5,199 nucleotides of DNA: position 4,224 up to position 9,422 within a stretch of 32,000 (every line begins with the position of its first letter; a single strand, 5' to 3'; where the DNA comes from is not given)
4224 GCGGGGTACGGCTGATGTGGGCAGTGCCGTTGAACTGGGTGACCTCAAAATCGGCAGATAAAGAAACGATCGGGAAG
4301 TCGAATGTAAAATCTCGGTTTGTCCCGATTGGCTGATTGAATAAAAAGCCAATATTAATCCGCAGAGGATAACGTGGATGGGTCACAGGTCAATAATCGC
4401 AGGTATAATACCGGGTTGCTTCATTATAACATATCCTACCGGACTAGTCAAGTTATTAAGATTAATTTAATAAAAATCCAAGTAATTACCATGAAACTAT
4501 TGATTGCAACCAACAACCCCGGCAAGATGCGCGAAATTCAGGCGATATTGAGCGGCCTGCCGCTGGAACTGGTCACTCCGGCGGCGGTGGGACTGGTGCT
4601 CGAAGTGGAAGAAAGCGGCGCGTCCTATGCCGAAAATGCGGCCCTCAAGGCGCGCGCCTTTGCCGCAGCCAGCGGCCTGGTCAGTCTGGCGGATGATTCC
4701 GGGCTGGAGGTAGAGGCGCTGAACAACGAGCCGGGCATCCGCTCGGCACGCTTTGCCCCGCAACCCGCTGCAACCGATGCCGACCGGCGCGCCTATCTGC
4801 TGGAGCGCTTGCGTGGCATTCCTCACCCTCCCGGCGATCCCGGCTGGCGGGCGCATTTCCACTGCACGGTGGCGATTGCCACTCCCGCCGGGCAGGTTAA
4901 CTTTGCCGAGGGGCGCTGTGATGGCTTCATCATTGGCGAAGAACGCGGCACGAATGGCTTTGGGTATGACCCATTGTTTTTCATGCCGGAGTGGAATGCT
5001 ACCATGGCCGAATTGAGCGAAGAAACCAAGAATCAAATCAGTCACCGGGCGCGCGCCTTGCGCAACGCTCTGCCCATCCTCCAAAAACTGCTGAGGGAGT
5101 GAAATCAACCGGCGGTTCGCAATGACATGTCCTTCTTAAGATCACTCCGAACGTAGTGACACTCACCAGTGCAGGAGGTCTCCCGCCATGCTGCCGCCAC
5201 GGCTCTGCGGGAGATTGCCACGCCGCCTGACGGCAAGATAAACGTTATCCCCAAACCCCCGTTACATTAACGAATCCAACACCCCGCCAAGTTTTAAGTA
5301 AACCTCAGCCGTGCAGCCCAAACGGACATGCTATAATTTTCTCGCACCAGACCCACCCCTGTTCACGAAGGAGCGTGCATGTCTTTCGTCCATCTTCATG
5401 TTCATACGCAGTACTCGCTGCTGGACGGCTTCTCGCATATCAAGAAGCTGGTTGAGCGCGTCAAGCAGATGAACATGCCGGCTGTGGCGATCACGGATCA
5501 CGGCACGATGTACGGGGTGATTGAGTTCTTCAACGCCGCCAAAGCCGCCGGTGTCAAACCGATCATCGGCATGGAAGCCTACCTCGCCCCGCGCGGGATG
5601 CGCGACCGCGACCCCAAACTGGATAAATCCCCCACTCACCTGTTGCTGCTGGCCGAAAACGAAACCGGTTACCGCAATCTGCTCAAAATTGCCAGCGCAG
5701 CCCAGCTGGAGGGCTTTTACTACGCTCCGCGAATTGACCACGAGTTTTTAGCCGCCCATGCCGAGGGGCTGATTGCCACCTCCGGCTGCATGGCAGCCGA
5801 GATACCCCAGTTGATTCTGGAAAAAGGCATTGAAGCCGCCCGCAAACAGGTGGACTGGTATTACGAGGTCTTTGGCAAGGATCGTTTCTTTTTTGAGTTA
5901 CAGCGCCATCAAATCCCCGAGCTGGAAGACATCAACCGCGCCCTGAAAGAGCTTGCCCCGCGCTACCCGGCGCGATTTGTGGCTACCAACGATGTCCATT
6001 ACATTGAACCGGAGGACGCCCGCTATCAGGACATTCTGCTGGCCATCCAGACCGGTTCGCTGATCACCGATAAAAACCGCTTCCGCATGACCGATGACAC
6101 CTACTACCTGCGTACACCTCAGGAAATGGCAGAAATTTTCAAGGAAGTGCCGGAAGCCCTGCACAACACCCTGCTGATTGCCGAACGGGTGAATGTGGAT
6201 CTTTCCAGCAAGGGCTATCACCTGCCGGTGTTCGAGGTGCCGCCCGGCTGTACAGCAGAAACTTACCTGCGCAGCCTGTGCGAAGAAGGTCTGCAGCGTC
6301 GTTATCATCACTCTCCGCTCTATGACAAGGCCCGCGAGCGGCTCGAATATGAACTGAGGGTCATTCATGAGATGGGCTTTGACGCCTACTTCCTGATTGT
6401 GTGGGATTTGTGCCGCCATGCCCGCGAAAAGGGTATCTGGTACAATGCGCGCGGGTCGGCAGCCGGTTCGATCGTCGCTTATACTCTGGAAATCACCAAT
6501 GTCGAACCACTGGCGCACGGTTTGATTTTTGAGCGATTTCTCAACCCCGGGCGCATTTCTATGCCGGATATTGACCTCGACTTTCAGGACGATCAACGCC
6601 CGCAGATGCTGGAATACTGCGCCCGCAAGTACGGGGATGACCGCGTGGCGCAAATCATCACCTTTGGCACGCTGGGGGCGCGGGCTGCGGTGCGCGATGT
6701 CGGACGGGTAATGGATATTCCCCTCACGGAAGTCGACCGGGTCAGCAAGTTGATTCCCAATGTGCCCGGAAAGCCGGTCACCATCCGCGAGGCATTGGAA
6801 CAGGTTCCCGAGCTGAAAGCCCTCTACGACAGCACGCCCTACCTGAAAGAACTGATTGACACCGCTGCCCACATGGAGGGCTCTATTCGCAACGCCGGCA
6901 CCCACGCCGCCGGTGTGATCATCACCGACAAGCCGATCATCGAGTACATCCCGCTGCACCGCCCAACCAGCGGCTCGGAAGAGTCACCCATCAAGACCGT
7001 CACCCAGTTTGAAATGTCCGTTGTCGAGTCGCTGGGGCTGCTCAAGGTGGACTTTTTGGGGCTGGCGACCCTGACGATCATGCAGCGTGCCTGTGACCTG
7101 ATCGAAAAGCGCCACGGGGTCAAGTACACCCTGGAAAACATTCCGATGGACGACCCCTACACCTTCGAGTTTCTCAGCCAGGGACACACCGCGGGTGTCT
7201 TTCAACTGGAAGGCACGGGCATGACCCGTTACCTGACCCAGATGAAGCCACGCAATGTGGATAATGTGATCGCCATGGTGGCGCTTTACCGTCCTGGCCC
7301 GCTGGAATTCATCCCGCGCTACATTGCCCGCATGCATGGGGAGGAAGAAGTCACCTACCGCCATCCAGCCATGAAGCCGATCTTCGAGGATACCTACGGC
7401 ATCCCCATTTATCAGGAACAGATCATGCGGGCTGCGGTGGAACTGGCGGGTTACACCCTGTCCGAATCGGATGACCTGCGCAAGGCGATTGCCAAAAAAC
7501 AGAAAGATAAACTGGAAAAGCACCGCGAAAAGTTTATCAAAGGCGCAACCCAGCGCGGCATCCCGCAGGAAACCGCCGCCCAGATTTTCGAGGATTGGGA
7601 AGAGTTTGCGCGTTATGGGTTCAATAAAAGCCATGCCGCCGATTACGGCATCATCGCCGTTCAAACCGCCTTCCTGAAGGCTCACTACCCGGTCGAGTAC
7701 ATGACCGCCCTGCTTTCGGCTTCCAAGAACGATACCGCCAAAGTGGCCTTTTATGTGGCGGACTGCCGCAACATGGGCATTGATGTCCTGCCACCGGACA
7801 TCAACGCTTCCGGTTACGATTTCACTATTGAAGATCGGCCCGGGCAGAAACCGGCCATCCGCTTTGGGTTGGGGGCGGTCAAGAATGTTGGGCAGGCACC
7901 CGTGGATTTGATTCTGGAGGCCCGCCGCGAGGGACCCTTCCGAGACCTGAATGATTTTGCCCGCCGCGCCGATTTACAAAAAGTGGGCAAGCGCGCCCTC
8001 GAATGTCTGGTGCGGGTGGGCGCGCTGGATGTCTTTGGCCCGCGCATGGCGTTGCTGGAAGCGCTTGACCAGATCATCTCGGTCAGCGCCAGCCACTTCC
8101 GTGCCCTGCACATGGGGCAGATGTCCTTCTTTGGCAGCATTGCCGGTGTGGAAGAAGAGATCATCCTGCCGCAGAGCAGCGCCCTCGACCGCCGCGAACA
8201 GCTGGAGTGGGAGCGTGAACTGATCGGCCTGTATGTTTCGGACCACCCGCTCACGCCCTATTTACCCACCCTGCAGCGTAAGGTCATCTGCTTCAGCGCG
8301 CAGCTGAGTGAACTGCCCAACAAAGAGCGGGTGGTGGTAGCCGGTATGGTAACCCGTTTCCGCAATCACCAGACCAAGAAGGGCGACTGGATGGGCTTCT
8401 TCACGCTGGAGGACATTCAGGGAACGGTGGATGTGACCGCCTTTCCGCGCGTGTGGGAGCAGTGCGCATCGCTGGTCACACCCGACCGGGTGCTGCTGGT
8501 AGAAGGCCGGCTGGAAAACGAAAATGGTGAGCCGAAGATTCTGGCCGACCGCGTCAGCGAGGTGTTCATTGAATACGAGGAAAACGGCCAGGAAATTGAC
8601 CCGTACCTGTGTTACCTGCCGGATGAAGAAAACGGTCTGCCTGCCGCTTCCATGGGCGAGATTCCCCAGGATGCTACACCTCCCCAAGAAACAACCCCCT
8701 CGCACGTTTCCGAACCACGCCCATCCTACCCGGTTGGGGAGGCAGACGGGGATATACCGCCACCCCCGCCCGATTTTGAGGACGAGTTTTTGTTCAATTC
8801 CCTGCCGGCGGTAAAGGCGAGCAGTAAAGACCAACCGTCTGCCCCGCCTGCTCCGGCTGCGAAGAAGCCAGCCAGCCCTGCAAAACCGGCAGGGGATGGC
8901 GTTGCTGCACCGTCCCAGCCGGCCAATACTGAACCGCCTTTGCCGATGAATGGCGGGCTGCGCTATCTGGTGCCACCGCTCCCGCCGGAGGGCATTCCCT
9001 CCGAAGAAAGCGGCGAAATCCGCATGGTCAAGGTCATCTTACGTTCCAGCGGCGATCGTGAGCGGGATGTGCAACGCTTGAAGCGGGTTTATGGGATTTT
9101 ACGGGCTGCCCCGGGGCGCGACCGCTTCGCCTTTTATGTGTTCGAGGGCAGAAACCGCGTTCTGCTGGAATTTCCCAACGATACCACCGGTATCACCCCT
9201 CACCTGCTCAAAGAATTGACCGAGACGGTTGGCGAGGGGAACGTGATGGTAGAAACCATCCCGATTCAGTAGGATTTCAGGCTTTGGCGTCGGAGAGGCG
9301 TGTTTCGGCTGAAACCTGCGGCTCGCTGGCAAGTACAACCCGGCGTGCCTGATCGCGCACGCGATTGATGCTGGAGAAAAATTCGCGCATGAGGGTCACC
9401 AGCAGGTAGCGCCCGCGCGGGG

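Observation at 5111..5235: Family of structured intergenic repeats (about 90-130 nt); copy A is a complete unit closed by a long-range stem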

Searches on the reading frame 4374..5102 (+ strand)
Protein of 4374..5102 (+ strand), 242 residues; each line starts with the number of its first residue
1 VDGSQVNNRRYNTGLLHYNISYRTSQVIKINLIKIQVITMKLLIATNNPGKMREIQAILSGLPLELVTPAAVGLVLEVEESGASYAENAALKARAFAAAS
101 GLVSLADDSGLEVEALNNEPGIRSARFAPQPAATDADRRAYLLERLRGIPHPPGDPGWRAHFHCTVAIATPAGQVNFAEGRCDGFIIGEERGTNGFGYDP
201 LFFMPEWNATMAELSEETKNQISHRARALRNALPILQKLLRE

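Call 11: search_protein_families(library=ncbifam, proteins=[window:4374-5102:+])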
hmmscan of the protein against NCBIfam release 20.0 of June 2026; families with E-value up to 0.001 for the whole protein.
window:4374-5102:+ (242 aa): 8 families
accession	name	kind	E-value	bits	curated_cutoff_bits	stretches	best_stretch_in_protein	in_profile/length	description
NF011397.0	PRK14822.1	equivalog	9.2e-64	214.5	234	1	40-239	2-196/201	XTP/dITP diphosphatase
TIGR00042.1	TIGR00042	equivalog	1e-48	165.2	145.35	1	41-231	1-178/184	RdgB/HAM1 family non-canonical purine NTP pyrophosphatase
NF011399.0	PRK14824.1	subfamily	3.7e-45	153.9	267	1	40-239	3-203/206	putative deoxyribonucleotide triphosphate pyrophosphatase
NF002698.0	PRK02491.1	equivalog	2.3e-41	142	301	1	38-234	126-318/328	nucleoside-triphosphate diphosphatase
NF011398.0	PRK14823.1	equivalog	6.1e-41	140.3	272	1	40-237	1-189/191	non-canonical purine NTP diphosphatase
NF011401.0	PRK14826.1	equivalog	2.8e-39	134.8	268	1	39-241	8-221/226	putative deoxyribonucleotide triphosphate pyrophosphatase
NF011396.0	PRK14821.1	equivalog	2.4e-23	82.6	203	1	40-237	1-181/185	XTP/dITP diphosphatase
NF011400.0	PRK14825.1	equivalog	1.8e-19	70.3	246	1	42-231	4-189/199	putative deoxyribonucleotide triphosphate pyrophosphatase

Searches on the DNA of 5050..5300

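Call 9: search_rna_families(source=window, threshold=evalue, max_evalue=10, start=5050, end=5300)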
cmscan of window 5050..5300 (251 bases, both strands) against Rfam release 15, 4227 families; matches with E-value up to 10: 0.
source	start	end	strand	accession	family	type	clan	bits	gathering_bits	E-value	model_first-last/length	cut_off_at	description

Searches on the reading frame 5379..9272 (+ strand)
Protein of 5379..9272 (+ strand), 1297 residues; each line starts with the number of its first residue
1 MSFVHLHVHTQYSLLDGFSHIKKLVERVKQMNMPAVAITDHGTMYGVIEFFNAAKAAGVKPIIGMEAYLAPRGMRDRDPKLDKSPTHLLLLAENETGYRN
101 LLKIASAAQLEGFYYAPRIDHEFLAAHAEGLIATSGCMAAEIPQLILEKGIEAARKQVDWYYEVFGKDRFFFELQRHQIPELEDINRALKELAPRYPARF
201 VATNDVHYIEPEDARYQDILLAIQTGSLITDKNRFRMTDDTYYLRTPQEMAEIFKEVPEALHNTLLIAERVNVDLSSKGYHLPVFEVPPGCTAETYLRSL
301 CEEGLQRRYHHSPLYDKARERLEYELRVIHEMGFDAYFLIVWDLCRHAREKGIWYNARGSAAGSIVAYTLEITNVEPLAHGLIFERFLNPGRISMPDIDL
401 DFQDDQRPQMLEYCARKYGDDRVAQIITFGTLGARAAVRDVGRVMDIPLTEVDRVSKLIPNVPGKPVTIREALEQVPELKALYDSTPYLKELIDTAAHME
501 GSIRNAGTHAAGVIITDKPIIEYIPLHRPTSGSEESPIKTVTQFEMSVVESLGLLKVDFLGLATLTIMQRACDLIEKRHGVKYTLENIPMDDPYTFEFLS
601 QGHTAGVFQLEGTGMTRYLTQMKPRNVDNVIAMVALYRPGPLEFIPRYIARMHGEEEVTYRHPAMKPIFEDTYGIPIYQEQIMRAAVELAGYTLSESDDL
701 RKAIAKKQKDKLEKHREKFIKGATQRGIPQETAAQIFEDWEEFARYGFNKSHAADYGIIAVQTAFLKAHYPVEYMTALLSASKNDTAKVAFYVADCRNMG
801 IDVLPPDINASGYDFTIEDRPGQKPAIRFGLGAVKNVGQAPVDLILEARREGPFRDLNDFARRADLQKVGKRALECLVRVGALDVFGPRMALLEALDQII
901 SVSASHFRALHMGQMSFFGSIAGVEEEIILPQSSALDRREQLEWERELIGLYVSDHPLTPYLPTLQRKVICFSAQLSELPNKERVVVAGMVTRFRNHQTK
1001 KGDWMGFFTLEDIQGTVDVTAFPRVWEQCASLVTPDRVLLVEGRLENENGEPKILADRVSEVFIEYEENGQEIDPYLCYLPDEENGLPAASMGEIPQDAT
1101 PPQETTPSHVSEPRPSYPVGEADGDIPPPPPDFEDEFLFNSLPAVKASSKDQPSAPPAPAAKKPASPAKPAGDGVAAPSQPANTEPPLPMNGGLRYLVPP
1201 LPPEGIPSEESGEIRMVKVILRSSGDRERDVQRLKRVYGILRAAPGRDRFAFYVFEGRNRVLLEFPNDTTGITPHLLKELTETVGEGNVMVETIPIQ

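Call 11: search_protein_families(library=ncbifam, proteins=[window:5379-9272:+])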
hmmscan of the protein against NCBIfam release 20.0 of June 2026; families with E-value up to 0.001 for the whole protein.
window:5379-9272:+ (1297 aa): 16 families
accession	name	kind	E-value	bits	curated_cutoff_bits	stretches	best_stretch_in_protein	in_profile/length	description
NF005298.0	PRK06826.1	equivalog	0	1340.1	1260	1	1-1065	3-1075/1151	DNA polymerase III subunit alpha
NF004226.0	PRK05673.1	equivalog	0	1288.4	1002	1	1-1067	4-1067/1146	DNA polymerase III subunit alpha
TIGR00594.1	polc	superfamily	0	1229.7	434.35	1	3-1022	1-1022/1022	DNA polymerase III subunit alpha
NF005617.0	PRK07374.1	equivalog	0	1027.8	1653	1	1-1061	1-1079/1170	DNA polymerase III subunit alpha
NF005377.0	PRK06920.1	equivalog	1.2e-283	943.9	1806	1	1-1060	1-1021/1108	DNA polymerase III subunit alpha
NF004225.0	PRK05672.1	subfamily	3.4e-220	733.9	939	1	2-1063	5-1033/1047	error-prone DNA polymerase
NF007079.0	PRK09532.1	equivalog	8e-218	725.7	1525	1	1-762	1-793/876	DNA polymerase III subunit alpha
NF005516.0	PRK07135.1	equivalog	2e-195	651.8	1084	2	252-1013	186-928/974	DNA polymerase III DnaE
NF005582.0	PRK07279.1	equivalog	2.7e-195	651.4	1279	2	196-1062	146-964/1033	DNA polymerase III subunit alpha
NF004550.0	PRK05898.1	equivalog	7.4e-185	616.9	1182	2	201-903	138-827/971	DNA polymerase III subunit alpha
NF005616.0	PRK07373.1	equivalog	9.4e-71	238.7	646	1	745-1058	35-356/449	DNA polymerase III subunit alpha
NF001688.0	PRK00448.1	equivalog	1.5e-70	238.2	873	3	83-379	612-914/1445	PolC-type DNA polymerase III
TIGR01405.1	polC_Gram_pos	equivalog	2.9e-60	204.1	1043.45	3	84-379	379-679/1211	DNA polymerase III subunit alpha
NF041577.1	nside_bi_sphtase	equivalog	8.7e-05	21.8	400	1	3-67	3-65/276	3',5'-nucleoside bisphosphate phosphatase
NF047791.1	RNaseRnm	equivalog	0.00061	19.1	375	0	4-56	3-53/275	RNase RNM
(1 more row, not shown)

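Call 46: find_encoding_contigs(protein=window:5379-9272:+, flank=10000, max_places=6)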
Protein window:5379-9272:+ (1297 aa): 2 contigs read that carry it; 1 place shown.
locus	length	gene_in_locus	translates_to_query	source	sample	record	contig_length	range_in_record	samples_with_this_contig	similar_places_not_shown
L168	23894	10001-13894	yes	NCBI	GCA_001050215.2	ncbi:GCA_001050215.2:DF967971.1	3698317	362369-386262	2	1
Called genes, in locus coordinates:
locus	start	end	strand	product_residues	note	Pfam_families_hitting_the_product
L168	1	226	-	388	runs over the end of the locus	PF07228:SpoIIE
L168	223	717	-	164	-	PF08448:PAS_4 (faint), PF13426:PAS_9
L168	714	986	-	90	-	PF01257:2Fe-2S_thioredx (weak)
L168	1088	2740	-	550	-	PF01257:2Fe-2S_thioredx, PF01512:Complex1_51K, PF10531:SLBB (weak), PF10589:NADH_4Fe-4S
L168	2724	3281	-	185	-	PF01257:2Fe-2S_thioredx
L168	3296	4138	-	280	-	PF00571:CBS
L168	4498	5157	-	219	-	PF00072:Response_reg, PF00196:GerE, PF04545:Sigma70_r4 (weak), PF08281:Sigma70_r4_2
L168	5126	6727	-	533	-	PF13185:GAF_2 (weak), PF01590:GAF, PF13185:GAF_2, PF13492:GAF_3 (weak), PF07730:HisKA_3, PF13581:HATPase_c_2 (weak), PF02518:HATPase_c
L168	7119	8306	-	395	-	PF00140:Sigma70_r1_2, PF04542:Sigma70_r2, PF04539:Sigma70_r3, PF04545:Sigma70_r4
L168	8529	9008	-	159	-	PF02620:YceD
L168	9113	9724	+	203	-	PF01725:Ham1p_like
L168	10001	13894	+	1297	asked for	PF02811:PHP, PF07733:DNA_pol3_alpha, PF17657:DNA_pol3_finger, PF14579:HHH_6, PF01336:tRNA_anti-codon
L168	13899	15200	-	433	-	PF04055:Radical_SAM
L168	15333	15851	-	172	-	PF00293:NUDIX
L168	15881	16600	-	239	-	PF01135:PCMT (weak), PF01596:Methyltransf_3, PF13578:Methyltransf_24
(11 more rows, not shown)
